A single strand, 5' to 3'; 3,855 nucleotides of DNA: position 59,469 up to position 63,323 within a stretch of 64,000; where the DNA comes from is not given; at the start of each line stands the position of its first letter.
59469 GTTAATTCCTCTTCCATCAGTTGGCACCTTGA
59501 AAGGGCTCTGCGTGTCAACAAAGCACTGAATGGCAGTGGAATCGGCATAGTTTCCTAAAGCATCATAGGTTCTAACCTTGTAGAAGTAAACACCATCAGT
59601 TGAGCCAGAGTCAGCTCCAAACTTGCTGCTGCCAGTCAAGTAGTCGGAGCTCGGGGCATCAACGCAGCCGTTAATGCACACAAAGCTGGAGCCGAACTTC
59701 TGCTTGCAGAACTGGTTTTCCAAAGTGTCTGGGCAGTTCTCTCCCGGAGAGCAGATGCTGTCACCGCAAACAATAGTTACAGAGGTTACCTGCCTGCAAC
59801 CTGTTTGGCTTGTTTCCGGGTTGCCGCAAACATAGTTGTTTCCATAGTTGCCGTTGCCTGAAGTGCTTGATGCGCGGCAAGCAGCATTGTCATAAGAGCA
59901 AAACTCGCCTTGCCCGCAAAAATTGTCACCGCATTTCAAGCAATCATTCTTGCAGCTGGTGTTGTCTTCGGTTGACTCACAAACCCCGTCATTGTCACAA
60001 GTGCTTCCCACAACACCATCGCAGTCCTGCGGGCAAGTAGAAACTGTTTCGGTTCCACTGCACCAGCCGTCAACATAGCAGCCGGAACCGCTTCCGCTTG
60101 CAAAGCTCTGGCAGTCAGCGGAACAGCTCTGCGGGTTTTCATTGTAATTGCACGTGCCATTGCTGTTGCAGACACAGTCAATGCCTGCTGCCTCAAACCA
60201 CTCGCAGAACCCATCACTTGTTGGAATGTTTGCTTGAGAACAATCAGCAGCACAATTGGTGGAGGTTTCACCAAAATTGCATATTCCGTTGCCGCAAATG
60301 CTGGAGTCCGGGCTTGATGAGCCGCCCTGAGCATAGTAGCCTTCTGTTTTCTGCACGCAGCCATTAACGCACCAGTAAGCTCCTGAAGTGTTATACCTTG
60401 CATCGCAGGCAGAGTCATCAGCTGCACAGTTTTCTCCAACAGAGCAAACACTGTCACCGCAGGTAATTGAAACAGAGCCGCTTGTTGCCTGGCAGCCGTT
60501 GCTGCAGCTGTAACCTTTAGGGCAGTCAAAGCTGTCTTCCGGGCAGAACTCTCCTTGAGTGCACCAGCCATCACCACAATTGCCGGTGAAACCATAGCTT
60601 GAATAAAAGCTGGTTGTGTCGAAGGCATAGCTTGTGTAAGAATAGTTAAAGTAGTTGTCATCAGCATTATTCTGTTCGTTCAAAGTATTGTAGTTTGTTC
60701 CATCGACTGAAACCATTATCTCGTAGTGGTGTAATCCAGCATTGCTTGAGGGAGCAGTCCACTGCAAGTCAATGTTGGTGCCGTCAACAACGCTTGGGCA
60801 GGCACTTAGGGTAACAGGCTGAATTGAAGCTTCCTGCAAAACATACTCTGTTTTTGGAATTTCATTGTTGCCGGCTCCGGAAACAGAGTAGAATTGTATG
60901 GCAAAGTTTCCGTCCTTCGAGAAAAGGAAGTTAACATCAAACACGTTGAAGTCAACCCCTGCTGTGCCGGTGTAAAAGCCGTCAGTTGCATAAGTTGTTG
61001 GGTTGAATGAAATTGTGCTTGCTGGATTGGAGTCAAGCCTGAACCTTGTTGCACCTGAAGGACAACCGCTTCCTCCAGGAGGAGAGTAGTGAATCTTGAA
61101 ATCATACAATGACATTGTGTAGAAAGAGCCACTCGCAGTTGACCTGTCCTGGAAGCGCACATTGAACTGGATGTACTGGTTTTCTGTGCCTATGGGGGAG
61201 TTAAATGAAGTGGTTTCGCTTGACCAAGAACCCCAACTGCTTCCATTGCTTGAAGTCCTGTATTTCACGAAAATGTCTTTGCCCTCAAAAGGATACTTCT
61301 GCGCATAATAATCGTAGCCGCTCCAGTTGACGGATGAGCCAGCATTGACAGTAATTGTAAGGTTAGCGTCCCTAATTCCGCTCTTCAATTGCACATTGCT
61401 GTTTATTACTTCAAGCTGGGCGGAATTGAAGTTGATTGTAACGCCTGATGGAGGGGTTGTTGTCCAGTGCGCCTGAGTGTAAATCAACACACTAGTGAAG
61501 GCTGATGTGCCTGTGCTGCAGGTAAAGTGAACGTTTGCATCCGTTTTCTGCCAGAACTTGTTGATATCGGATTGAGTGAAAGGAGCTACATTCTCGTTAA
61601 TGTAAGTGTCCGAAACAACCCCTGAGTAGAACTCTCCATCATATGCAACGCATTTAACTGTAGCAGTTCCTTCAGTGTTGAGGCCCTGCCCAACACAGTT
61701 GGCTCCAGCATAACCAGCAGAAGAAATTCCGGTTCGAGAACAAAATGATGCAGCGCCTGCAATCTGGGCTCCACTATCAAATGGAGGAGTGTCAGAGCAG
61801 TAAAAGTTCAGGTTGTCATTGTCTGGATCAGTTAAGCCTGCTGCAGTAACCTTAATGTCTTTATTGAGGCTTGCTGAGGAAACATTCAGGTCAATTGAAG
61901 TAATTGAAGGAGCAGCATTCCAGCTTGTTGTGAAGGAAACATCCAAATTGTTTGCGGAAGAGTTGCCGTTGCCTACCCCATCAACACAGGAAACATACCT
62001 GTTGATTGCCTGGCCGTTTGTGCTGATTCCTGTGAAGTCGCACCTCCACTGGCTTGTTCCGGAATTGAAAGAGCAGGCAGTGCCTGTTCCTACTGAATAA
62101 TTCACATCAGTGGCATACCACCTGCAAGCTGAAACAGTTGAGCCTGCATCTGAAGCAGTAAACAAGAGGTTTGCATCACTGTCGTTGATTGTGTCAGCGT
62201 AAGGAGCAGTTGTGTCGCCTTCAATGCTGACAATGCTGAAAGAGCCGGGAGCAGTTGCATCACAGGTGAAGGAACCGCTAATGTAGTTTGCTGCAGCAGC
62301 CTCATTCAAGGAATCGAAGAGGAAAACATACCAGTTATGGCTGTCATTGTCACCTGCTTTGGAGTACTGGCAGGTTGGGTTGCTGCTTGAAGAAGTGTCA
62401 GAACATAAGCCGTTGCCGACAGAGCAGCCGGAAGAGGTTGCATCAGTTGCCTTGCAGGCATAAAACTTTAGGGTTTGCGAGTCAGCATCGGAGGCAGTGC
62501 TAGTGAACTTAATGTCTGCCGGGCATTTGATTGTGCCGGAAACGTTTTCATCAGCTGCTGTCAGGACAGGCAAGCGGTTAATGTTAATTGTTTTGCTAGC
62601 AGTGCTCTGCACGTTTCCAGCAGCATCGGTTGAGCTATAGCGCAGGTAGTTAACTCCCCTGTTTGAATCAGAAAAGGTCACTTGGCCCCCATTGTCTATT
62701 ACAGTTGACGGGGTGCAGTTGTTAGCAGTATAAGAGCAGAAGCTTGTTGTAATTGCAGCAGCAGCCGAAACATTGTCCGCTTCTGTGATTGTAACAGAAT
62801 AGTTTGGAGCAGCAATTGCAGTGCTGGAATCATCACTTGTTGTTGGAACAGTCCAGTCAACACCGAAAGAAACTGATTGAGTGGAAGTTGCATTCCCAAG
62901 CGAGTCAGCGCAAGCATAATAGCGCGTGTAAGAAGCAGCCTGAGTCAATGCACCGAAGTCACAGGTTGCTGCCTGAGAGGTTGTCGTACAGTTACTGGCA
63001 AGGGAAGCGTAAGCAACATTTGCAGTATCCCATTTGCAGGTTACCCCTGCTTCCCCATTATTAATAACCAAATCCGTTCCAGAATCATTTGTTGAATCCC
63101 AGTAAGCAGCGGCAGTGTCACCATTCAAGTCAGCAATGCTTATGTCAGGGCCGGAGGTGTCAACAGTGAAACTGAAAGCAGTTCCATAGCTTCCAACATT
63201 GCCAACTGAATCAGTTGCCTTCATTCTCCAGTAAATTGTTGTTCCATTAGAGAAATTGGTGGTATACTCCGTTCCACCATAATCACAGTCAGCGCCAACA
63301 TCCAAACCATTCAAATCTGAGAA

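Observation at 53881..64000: Operon of a giant cysteine-repeat protein (over 2460 aa, runs off the window) translationally overlapped with a 910-aa CARDB/TM protein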

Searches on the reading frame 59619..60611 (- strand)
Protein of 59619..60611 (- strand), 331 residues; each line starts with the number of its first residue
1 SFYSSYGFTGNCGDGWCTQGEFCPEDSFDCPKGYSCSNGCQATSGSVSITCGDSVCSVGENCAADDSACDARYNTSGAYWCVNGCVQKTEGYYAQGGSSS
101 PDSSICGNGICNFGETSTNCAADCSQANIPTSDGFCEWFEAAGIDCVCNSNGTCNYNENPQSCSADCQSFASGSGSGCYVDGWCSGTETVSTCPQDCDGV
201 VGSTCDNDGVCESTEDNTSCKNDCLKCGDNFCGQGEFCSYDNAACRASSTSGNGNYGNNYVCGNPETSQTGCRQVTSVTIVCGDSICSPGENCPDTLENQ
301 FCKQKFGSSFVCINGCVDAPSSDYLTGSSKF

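Call 21: search_protein_families(library=pfam, proteins=[window:59619-60611:-], max_evalue=10)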
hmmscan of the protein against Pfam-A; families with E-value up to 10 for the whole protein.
window:59619-60611:- (331 aa): 0 families

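Call 24: search_protein_families(library=ncbifam, proteins=[window:59619-60611:-], max_evalue=10)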
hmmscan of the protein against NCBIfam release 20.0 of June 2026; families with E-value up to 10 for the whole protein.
window:59619-60611:- (331 aa): 0 families

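Call 38: search_protein_representatives(protein=window:59619-60611:-)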
Query: 331 residues. Proteins with E-value up to 0.001 (for the whole library): 50; up to 1e-10: 5; up to 1e-30: 0. The best 50 are listed.
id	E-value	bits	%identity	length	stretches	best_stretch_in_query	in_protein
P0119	1.3e-14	70.9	37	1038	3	10-90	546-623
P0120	1.2e-12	64.5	45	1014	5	149-226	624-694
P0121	7.4e-12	61.9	44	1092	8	106-228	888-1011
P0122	1.3e-11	61.0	42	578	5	99-224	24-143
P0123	1.7e-11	60.7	49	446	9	102-131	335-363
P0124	2.2e-09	53.7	42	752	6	104-239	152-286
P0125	2.1e-08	50.5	42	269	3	105-225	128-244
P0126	5.2e-07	45.9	46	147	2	151-224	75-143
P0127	6.4e-07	45.6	40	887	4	50-236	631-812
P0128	8.9e-07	45.1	48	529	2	103-240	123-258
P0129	9.1e-07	45.1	39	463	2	104-266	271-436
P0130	1.1e-06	44.8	46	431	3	100-224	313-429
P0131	2.5e-06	43.7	44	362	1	90-255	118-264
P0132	4.6e-06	42.8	41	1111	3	215-319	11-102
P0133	5.9e-06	42.4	41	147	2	151-224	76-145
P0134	8.3e-06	41.9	51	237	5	103-131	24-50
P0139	3.0e-05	40.1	49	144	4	100-136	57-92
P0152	1.2e-04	38.2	40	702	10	103-125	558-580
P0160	2.2e-04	37.3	52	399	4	102-127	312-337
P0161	3.1e-04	36.8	37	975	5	101-236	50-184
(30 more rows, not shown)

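Call 40: search_protein_families(library=pfam, proteins=[P0134, P0139, P0152, P0121, P0122, P0127, P0119, P0132, P0160], max_evalue=1)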
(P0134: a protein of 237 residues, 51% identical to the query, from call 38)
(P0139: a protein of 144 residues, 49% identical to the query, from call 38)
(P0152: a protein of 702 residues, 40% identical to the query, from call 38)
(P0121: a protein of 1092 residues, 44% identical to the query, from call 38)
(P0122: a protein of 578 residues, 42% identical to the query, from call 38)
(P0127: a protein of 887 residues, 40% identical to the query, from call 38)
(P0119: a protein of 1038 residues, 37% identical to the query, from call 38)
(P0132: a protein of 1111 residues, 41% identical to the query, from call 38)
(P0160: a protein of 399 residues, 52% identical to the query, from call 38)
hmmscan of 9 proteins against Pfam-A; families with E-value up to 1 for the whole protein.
P0134 (237 aa): 0 families

P0139 (144 aa): 0 families

P0152 (702 aa): 1 family
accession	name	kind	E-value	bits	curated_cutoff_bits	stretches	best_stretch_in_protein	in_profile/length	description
PF00089.32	Trypsin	-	1.6e-23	84.2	20.6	1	46-243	10-220/220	Trypsin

P0121 (1092 aa): 2 families
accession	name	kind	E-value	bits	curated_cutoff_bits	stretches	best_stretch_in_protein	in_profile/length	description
PF03160.20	Calx-beta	-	6.1e-16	59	27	1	565-676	4-116/119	Calx-beta domain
PF07676.18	PD40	-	1.8e-10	40.9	20.9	3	257-283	5-29/38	WD40-like Beta Propeller Repeat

P0122 (578 aa): 5 families
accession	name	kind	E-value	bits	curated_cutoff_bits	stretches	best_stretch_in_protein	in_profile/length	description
PF02230.22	Abhydrolase_2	-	1.3e-06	28.9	23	1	315-475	10-170/217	Phospholipase/Carboxylesterase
PF20434.5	BD-FAE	-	0.099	12.6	26.8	1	406-432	81-107/215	BD-FAE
PF06028.17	DUF915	-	0.1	12.4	22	1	397-430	88-124/255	Alpha/beta hydrolase of unknown function (DUF915)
PF07859.19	Abhydrolase_3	-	0.18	12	25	1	401-438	58-95/210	alpha/beta hydrolase fold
PF11187.14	Mbeg1-like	-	0.22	11.4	21.1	1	411-440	81-110/224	Mbeg1-like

P0127 (887 aa): 0 families

P0119 (1038 aa): 1 family
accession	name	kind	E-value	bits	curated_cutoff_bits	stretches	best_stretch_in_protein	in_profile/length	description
PF03903.18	Phage_T4_gp36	-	0.4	11.2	26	1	152-193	72-111/131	Phage T4 tail fibre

P0132 (1111 aa): 2 families
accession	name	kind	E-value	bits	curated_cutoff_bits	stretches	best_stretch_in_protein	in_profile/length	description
PF07705.17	CARDB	-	1.7e-29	102.4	22.7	3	865-962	2-98/101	CARDB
PF19077.6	Big_13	-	3.7e-05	24.6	27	2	301-394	4-94/102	Bacterial Ig-like domain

P0160 (399 aa): 1 family
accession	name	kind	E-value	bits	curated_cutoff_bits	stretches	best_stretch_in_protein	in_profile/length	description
PF23416.1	DUF7107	-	0.012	16.3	24.6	0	292-321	13-46/48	Domain of unknown function (DUF7107)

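Call 67: search_protein_families(library=ncbifam, proteins=[P0134, P0139, P0152, P0160, P0122, P0127], max_evalue=1)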
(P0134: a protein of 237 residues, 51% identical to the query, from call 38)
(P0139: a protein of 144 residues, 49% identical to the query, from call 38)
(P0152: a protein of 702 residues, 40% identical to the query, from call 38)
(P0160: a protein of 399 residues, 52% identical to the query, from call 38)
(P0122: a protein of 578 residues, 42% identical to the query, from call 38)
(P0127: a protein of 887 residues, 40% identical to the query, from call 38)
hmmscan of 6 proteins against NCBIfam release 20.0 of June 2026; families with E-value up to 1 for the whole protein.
P0134 (237 aa): 0 families

P0139 (144 aa): 0 families

P0152 (702 aa): 1 family
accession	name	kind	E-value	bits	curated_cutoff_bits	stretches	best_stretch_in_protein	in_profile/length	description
NF041810.1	Avs1b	equivalog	0.0016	15.6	1500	1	55-105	15-63/1931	AVAST type 1 anti-phage system protease Avs1b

P0160 (399 aa): 0 families

P0122 (578 aa): 4 families
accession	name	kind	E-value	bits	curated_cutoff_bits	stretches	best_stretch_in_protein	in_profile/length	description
NF050058.1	e_dPHAscl_type1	hypoth_equivalog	8.6e-38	130.4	150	1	297-574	2-276/276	extracellular catalytic domain type 1 short-chain-length polyhydroxyalkanoate depolymerase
TIGR01840.1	esterase_phb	subfamily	1.6e-10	40.8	107.85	1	305-448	1-129/213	PHB depolymerase family esterase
NF050059.1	e_dPHAscl_type2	hypoth_equivalog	0.00054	19.4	280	1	408-447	3-42/305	extracellular catalytic domain type 2 short-chain-length polyhydroxyalkanoate depolymerase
NF052620.1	AryltfaseLP1002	equivalog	0.018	14.4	300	1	393-430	85-123/265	lp_1002 family arylesterase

P0127 (887 aa): 0 families

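Call 86: list_cluster_members(proteins=[P0119, P0120, P0121, P0122, P0123, P0127, P0132, P0134, P0152, P0161])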
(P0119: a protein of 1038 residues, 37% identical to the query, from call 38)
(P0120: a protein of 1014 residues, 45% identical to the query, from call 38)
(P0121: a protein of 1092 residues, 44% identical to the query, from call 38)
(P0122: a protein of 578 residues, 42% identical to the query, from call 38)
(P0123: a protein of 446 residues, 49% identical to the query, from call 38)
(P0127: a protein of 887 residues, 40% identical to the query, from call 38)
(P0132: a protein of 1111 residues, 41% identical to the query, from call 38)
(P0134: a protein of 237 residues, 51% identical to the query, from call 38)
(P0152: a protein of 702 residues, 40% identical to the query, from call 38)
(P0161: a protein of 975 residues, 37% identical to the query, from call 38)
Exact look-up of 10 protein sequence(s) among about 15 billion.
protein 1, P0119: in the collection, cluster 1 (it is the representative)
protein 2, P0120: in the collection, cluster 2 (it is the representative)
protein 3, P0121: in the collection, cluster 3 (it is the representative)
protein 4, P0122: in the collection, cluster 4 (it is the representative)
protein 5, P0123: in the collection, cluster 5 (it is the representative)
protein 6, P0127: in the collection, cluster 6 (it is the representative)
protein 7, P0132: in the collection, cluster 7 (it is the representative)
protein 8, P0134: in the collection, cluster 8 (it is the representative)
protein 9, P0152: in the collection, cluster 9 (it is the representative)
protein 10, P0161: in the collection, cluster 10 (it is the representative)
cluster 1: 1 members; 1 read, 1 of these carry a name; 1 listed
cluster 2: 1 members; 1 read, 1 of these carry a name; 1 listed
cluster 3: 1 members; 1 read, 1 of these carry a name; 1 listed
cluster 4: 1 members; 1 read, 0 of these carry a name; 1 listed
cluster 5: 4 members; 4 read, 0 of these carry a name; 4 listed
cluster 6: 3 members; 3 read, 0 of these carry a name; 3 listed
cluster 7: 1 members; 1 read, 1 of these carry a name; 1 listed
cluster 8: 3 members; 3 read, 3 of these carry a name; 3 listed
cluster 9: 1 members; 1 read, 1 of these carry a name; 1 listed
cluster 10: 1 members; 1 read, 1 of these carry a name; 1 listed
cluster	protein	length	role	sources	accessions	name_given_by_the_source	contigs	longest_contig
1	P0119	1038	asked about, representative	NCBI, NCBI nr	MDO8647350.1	MAG: hypothetical protein Q7R70_02960, partial [Candidatus Diapherotrites archaeon] | hypothetical protein [Candidatus Diapherotrites archaeon]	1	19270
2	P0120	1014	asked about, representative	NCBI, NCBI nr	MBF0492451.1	MAG: hypothetical protein HQM15_06695 [Deltaproteobacteria bacterium] | hypothetical protein [Deltaproteobacteria bacterium]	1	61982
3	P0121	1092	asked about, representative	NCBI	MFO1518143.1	MAG: Calx-beta domain-containing protein [bacterium]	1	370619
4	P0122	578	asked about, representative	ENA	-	-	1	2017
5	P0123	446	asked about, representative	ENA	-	-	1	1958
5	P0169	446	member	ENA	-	-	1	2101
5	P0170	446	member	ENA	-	-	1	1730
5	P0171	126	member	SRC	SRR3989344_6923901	-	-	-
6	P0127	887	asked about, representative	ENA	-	-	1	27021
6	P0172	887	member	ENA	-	-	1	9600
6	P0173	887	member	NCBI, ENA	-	-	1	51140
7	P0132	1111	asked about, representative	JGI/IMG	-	hypothetical protein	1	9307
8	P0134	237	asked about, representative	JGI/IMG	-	hypothetical protein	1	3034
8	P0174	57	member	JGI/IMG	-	hypothetical protein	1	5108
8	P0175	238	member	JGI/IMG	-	hypothetical protein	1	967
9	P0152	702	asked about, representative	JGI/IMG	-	V8-like Glu-specific endopeptidase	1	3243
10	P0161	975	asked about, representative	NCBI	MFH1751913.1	MAG: hypothetical protein ABH821_03165 [archaeon]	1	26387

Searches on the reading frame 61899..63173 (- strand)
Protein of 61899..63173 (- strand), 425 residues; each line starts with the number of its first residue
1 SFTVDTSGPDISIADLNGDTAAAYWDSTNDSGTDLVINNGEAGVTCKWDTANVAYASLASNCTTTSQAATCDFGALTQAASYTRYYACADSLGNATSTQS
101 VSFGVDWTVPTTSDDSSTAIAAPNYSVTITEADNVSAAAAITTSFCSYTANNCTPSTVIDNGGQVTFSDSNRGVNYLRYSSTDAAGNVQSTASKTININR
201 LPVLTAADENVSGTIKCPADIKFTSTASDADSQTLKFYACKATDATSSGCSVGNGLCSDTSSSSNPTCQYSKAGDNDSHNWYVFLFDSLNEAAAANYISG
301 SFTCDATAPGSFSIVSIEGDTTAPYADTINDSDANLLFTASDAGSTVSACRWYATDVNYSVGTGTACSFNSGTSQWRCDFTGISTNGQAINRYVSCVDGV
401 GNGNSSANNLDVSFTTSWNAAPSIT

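Call 56: predict_structure(alignment_id=A1)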
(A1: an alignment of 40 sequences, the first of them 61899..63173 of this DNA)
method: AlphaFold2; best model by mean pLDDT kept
length: 425 residues; sequences in the alignment: 40
mean_pLDDT: 79.5   pTM: 0.68
mean pLDDT of the five models: 79.5, 76.7, 76.3, 74.6, 73.0
residues with pLDDT >= 90: 215; 70-90: 91; 50-70: 70; < 50: 49
segments of 3 or more residues with pLDDT < 50: 320-333, 355-363, 368-371, 406-425
pLDDT, mean of each block of 10 residues (from residue 1): 81 90 86 88 92 94 92 89 94 91 92 94 96 87 96 97 96 97 94 97 93 83 93 93 92 86 90 84 94 88 80 54 38 54 54 48 48 56 53 60 48 29 33
secondary structure, 60 per line:
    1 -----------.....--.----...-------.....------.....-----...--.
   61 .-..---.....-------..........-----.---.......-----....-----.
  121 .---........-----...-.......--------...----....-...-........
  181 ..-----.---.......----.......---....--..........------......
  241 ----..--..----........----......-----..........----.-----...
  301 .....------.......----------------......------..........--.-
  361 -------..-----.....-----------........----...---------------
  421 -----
elements in order: E12-16 E24-26 E34-38 E45-49 E68-72 E80-89 E99-105 E111-114 E125-132 E142-148 E157-159 E164-167 E173-182 E192-198 E203-209 E213-216 E219-228 E235-240 E255-262 E267-272 E278-287 E298-305 E312-318 E335-340 E347-356 E375-379 E391-398 E403-405

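Call 58: fold_search(model_id=the predicted structure, library=pdb)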
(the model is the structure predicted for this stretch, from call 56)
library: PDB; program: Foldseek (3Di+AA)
matches with E <= 10: 1858; with E <= 0.001: 234
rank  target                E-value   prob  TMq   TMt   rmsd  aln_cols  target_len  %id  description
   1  9fls_A                5.0e-09  1.00  0.43  0.50   7.9       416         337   15  CryoEM structure of the fragment-3 (2061-2397) in the grappling hook protein A (GhpA) in the bacterium Aureispira sp.  (released 2024-10-16)
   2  8v2b_B                1.8e-08  1.00  0.33  0.26  22.3       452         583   13  Cryo-EM structure of mouse type II OSM receptor complex: model for full extracellular assembly (released 2024-11-20)
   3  9flp_A                6.5e-08  1.00  0.43  0.24   7.6       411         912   14  CryoEM structure of the neck (1403-2314) in the grappling hook protein A (GhpA) in the bacterium Aureispira sp. CCB-QB (released 2024-10-16)
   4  4yfd_A                1.0e-07  1.00  0.21  0.19  20.6       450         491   10  Crystal structure PTP delta Ig1-Fn2 in complex with IL-1RAcP (released 2015-05-06)
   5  8cml_E                1.2e-07  1.00  0.21  0.15  36.7       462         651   10  Cryo-EM structure of complement C5 in complex with nanobodies UNbC5-1 and UNbC5-2 (released 2023-09-27)
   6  9flw_A                1.2e-07  1.00  0.41  0.36   8.1       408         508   14  CryoEM structure of the fragment-6 (3571-4078) in the grappling hook protein A (GhpA) in the bacterium Aureispira sp.  (released 2024-10-16)
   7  9flx_A                1.7e-07  1.00  0.41  0.48   8.8       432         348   13  CryoEM structure of the fragment-4 (4074-4421) in the grappling hook protein A (GhpA) in the bacterium Aureispira sp.  (released 2024-10-16)
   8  9fly_A                2.0e-07  1.00  0.42  0.25   7.9       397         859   15  CryoEM structure of the base (4151-5009) in the grappling hook protein A (GhpA) in the bacterium Aureispira sp. CCB-QB (released 2024-10-16)
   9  8cka_A                2.2e-07  1.00  0.26  0.23  21.7       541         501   14  Deinococcus radidurans HPI S-layer (released 2023-04-19)
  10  4aq1_A                3.5e-07  1.00  0.21  0.15  37.5       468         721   12  Structure of the SbsB S-layer protein of Geobacillus stearothermophilus PV72p2 in complex with nanobody KB6 (released 2012-06-13)
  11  5e53_D                3.9e-07  1.00  0.24  0.30  14.9       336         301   10  Crystal structure of chicken CNTN1 FN1-FN3 domains (released 2016-08-31)
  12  7s63_A                3.9e-07  1.00  0.19  0.07  38.3       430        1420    9  Native-form oocyte/egg Alpha-2-Macroglobulin (A2Moo) tetramer (released 2022-01-05)
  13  4pbx                  4.0e-07  1.00  0.30  0.24  19.8       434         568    8  Crystal structure of the six N-terminal domains of human receptor protein tyrosine phosphatase sigma (released 2014-11-12)
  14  5jpm_A                4.2e-07  1.00  0.21  0.15  36.8       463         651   10  Structure of the complex of human complement C4 with MASP-2 rebuilt using iMDFF (released 2016-08-10)
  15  7som_D                4.5e-07  1.00  0.21  0.08  35.0       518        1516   11  Ciliary C2 central pair apparatus isolated from Chlamydomonas reinhardtii (released 2022-04-13)
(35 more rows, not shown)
